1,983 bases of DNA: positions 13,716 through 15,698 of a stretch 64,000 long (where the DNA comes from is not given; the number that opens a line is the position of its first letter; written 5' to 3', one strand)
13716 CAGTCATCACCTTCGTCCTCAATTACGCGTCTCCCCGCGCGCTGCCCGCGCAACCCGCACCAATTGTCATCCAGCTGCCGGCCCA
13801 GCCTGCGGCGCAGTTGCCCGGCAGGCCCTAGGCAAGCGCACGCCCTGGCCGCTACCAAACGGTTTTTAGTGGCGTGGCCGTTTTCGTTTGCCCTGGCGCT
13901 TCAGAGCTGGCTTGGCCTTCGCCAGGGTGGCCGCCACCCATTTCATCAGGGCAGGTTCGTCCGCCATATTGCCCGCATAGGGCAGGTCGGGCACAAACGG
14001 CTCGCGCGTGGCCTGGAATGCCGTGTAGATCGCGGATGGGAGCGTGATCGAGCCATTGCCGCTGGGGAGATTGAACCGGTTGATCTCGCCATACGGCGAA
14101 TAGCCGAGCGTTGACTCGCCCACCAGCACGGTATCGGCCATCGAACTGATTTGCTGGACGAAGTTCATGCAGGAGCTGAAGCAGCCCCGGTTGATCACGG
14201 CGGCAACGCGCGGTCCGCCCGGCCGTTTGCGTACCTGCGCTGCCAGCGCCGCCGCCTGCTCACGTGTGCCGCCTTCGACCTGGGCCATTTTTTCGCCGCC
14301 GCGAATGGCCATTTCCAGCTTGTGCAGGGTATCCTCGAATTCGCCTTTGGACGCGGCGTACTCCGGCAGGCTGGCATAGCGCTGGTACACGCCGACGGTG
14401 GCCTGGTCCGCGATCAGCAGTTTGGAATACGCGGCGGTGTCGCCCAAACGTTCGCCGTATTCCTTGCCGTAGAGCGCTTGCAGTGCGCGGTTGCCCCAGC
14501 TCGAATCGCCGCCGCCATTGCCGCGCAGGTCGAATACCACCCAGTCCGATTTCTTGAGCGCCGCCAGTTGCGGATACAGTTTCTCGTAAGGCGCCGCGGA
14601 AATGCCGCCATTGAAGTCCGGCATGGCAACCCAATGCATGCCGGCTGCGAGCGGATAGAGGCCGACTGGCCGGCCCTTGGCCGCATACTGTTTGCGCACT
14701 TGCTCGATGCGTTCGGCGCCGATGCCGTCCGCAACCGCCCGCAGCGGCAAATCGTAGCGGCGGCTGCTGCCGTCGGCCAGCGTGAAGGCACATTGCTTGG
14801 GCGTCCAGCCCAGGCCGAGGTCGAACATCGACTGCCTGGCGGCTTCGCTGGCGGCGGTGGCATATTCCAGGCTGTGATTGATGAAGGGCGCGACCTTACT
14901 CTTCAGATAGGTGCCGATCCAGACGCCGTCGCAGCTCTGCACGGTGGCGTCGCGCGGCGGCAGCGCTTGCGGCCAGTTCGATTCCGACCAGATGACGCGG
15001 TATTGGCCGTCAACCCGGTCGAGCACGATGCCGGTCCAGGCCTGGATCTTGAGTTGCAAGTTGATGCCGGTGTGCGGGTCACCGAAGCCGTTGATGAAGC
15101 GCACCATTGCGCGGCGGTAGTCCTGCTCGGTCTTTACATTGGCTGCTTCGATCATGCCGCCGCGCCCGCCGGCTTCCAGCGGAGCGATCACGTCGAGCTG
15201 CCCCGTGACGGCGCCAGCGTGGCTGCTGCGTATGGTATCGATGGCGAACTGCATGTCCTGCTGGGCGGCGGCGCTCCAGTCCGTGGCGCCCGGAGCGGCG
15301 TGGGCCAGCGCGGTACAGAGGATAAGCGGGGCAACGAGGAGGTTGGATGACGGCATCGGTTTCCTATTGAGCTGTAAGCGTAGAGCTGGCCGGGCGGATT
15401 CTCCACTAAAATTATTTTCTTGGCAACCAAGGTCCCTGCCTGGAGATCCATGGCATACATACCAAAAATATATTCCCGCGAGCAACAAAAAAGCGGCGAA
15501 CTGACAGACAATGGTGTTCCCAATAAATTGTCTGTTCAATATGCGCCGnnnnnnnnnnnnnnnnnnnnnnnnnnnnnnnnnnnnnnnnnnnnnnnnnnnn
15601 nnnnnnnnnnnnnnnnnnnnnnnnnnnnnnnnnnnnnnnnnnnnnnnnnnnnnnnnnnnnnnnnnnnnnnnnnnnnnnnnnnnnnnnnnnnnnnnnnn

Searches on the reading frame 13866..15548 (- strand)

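Call 88: search_protein_families(library=pfam, proteins=[window:13866-15548:-], max_evalue=0.00001)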
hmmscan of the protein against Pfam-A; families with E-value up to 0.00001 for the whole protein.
window:13866-15548:- (560 aa): 1 family
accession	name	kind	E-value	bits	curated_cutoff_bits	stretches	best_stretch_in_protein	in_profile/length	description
PF03572.23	Peptidase_S41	-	1.5e-06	28.3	24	1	307-508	5-146/165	Peptidase family S41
